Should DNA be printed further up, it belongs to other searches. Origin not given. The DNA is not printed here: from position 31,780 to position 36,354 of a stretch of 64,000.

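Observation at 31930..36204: Giant (1424 aa) AT-rich secreted protein built from ~60-aa tandem repeats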

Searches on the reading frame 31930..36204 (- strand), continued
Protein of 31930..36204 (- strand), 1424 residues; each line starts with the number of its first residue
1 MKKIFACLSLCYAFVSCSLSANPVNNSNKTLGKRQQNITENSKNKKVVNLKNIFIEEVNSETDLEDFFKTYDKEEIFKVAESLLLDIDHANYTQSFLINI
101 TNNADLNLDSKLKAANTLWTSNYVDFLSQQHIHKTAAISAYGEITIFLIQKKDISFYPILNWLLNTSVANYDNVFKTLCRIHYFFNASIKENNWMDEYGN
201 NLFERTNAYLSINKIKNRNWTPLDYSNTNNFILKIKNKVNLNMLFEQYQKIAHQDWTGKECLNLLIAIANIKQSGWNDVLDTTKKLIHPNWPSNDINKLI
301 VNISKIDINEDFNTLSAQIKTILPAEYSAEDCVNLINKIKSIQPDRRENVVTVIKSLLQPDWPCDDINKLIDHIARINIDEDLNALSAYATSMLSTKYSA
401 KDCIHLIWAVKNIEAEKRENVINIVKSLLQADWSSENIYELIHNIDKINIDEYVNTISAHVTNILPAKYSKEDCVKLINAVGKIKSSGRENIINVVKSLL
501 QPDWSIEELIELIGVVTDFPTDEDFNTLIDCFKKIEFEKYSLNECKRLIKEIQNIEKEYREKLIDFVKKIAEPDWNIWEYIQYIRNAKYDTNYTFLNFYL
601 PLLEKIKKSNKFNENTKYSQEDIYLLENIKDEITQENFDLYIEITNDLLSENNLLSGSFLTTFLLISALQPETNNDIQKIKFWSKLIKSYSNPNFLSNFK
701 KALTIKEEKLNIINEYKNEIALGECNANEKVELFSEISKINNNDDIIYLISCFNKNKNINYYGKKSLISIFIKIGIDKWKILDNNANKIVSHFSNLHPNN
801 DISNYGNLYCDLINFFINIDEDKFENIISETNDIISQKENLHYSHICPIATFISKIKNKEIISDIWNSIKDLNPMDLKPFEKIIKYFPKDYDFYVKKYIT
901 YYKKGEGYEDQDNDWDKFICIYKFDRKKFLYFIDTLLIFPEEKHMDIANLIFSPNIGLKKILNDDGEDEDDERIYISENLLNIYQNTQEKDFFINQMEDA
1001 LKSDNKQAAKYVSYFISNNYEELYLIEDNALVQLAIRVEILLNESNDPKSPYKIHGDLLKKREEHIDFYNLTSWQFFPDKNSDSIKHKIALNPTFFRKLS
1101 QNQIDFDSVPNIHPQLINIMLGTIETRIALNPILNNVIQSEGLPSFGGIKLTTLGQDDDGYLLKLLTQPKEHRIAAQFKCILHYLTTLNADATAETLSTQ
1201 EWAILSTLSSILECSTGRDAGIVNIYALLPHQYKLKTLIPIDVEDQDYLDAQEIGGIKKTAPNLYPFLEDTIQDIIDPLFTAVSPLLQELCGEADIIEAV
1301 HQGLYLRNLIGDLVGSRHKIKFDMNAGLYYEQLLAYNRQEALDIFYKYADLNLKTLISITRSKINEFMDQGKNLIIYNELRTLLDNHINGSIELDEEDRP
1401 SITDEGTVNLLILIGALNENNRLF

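Call 63: list_cluster_members(proteins=[L006:13218-15056:-, L008:5702-6970:+, P0012, P0017, P0022, P0144, P0145, P0117, P0121, P0065])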
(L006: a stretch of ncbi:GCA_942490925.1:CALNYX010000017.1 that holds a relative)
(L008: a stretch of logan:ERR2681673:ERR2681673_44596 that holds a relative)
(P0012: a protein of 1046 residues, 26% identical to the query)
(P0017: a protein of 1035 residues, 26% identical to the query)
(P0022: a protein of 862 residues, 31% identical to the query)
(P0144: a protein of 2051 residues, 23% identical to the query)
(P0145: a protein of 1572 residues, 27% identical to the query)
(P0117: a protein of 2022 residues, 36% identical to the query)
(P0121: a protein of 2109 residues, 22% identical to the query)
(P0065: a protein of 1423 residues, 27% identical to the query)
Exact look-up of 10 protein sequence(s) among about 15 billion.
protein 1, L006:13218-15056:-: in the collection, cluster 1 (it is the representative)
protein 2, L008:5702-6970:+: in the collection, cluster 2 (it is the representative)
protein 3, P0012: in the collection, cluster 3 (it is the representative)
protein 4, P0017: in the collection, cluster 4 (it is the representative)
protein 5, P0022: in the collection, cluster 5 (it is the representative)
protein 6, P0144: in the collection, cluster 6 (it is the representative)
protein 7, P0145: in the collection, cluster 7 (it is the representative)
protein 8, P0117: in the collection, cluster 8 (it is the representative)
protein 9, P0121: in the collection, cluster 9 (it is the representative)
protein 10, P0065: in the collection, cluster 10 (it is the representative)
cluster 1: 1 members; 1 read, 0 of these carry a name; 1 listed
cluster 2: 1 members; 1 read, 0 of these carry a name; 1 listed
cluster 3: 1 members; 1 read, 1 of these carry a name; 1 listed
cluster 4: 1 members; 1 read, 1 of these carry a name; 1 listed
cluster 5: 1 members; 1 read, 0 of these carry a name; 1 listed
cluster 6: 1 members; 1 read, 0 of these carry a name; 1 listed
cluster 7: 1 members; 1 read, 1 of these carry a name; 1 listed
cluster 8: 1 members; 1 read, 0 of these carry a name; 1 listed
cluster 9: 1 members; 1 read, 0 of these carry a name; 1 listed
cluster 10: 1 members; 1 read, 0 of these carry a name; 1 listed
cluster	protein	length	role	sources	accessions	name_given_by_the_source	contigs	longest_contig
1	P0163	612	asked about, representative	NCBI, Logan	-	-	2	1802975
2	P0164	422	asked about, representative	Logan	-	-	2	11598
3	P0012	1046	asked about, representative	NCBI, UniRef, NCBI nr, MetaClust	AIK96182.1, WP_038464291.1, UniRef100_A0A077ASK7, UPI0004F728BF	hypothetical protein [Candidatus Odyssella acanthamoebae] | Uncharacterized protein n=1 Tax=Candidatus Odyssella acanthamoebae TaxID=91604 ... | hypothetical protein [Candidatus Paracaedibacter acanthamoebae]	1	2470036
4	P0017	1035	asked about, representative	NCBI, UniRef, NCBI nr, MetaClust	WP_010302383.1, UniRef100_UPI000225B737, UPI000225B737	hypothetical protein [Candidatus Odyssella thessalonicensis] | hypothetical protein n=1 Tax=Candidatus Odyssella thessalonicensis TaxID=84647 ... | status=active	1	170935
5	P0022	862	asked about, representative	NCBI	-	-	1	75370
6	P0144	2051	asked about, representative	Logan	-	-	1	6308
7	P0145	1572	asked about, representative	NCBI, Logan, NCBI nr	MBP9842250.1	MAG: hypothetical protein KBC64_07520 [Simkaniaceae bacterium] | hypothetical protein [Simkaniaceae bacterium]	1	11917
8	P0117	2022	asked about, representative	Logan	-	-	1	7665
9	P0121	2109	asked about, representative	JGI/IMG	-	-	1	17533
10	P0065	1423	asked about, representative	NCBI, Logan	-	-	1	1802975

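Call 81: search_protein_families(library=ncbifam, proteins=[P0012, P0017, P0129, P0145, P0011, P0013], max_evalue=0.01)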
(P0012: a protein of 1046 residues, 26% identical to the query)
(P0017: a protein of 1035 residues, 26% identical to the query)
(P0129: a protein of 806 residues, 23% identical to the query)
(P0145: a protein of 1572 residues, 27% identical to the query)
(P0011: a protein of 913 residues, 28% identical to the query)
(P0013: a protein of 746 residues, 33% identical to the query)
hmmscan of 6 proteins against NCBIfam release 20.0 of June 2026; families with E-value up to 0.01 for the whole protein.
P0012 (1046 aa): 0 families

P0017 (1035 aa): 0 families

P0129 (806 aa): 0 families

P0145 (1572 aa): 0 families

P0011 (913 aa): 0 families

P0013 (746 aa): 4 families
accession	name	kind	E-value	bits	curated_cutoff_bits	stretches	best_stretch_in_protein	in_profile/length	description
NF033786.1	phenyl_MerG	equivalog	4.6e-23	82.3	350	3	200-301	58-172/217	phenylmercury resistance protein MerG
NF038194.1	AlgK_TPR_lipo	equivalog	8.1e-11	41.2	700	1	40-156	299-413/448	alginate biosynthesis TPR repeat lipoprotein AlgK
NF047621.1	FlgprotMotXVib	equivalog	1.8e-09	37.4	330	1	78-158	75-155/211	flagellar protein MotX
NF045484.1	TransRegExoR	equivalog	1.7e-08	34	450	0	199-242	67-110/267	exopolysaccharide production regulator ExoR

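Call 89: list_cluster_members(proteins=[P0004, P0006, P0010, P0015, P0024, P0039, P0033, P0030, P0032, P0038])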
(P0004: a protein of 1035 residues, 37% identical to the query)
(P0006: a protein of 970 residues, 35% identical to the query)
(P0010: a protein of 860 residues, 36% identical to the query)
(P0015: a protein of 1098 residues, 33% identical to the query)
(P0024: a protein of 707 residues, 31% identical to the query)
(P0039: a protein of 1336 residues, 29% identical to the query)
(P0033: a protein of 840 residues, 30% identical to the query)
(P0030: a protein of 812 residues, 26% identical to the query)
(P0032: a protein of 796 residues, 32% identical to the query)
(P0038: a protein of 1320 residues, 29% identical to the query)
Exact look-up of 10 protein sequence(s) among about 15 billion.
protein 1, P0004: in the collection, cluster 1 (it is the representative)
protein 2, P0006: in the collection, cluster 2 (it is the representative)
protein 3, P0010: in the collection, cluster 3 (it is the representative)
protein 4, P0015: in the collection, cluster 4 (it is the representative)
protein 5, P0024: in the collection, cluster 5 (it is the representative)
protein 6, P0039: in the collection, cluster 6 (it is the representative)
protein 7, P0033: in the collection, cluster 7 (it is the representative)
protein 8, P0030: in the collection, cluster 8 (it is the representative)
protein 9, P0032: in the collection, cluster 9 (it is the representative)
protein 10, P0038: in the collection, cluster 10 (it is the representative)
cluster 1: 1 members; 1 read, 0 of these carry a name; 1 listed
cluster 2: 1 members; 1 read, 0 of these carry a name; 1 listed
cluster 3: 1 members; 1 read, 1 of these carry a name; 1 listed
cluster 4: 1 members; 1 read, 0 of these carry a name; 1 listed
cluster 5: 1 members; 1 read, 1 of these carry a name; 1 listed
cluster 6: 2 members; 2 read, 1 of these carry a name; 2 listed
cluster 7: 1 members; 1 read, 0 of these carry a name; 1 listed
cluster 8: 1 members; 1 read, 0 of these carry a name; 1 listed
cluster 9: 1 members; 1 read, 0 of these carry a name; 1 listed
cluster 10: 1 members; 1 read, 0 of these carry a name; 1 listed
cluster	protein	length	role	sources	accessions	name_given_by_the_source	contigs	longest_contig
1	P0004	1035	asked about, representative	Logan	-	-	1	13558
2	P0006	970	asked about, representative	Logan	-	-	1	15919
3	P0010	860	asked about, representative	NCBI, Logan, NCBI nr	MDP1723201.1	MAG: hypothetical protein Q8L85_00675 [Alphaproteobacteria bacterium] | hypothetical protein [Alphaproteobacteria bacterium]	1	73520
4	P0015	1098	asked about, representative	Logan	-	-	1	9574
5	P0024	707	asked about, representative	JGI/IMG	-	hypothetical protein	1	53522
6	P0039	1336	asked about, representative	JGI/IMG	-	hypothetical protein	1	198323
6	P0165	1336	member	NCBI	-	-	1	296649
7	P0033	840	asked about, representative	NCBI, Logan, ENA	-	-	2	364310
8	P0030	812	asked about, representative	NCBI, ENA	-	-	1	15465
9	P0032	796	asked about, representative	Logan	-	-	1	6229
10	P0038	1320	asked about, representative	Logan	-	-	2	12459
